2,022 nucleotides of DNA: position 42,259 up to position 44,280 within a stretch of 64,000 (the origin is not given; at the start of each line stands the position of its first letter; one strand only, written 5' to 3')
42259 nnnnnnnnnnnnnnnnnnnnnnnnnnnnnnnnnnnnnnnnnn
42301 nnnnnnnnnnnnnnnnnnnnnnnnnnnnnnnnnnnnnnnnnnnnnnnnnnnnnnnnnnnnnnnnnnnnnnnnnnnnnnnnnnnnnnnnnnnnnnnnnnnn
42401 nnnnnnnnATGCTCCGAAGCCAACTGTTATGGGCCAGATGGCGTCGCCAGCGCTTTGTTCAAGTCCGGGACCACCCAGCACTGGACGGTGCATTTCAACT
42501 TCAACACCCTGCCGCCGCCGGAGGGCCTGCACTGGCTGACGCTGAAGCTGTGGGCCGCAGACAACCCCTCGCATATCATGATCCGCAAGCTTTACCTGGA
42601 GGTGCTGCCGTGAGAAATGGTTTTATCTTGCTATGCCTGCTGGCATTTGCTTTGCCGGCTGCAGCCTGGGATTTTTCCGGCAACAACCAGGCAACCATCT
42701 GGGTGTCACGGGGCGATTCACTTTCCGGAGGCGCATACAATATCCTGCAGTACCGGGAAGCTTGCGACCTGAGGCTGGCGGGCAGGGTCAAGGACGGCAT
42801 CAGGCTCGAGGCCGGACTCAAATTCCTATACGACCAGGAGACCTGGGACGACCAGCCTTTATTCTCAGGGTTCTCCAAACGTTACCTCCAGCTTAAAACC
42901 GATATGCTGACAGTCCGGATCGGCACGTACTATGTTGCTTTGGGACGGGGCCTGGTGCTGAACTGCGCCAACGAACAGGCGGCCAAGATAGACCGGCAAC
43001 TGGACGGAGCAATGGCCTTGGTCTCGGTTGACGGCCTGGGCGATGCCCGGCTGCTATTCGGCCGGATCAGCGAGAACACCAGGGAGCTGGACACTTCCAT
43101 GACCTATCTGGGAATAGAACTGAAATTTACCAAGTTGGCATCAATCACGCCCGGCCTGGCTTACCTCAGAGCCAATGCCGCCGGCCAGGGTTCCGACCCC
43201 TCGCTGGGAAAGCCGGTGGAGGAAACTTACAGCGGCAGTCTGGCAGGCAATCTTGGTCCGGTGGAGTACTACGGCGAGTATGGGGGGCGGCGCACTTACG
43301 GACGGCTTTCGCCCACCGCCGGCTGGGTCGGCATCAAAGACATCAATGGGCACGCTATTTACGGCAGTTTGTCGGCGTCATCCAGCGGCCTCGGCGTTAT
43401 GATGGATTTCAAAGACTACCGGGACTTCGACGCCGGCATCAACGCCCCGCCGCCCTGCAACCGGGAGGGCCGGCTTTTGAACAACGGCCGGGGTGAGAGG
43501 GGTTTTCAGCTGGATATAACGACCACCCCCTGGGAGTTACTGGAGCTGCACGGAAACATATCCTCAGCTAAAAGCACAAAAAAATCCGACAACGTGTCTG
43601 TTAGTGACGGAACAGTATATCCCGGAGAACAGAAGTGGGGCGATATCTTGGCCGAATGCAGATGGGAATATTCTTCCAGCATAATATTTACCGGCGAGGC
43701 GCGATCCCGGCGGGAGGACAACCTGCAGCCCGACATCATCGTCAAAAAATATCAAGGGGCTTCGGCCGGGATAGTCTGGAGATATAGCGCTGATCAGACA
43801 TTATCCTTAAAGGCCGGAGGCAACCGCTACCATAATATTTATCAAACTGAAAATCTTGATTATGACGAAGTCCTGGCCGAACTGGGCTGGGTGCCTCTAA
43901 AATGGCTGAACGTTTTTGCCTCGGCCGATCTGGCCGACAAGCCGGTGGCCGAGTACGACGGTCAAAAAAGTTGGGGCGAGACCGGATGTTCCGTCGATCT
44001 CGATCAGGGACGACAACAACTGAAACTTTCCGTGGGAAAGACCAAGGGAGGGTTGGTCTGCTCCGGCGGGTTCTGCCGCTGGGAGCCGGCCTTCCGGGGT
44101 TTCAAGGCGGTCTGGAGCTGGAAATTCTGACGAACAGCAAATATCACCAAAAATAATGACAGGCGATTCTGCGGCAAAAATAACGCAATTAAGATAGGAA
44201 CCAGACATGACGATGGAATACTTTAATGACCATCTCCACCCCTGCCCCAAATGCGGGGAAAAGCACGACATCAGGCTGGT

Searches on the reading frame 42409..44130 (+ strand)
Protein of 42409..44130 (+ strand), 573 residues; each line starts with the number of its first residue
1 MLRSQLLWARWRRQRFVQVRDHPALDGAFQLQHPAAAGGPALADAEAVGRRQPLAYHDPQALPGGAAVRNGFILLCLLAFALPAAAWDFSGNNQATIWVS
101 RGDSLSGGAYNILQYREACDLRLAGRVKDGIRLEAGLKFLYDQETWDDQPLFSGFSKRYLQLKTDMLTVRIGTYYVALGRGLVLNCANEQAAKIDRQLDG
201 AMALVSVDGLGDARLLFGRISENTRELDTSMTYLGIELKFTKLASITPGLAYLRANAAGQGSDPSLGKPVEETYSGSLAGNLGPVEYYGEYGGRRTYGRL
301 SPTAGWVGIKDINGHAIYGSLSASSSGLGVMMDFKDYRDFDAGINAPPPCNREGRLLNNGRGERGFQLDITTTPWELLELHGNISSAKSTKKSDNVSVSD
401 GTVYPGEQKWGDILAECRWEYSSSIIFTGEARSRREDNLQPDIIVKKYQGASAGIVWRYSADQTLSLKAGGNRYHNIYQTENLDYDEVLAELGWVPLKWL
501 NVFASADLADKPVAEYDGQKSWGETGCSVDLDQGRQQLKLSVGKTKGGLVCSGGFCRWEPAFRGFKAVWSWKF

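Call 55: find_encoding_contigs(protein=window:42409-44130:+, flank=10000, max_places=1)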
Protein window:42409-44130:+ (573 aa): no gene with exactly this product is on record in the collection.
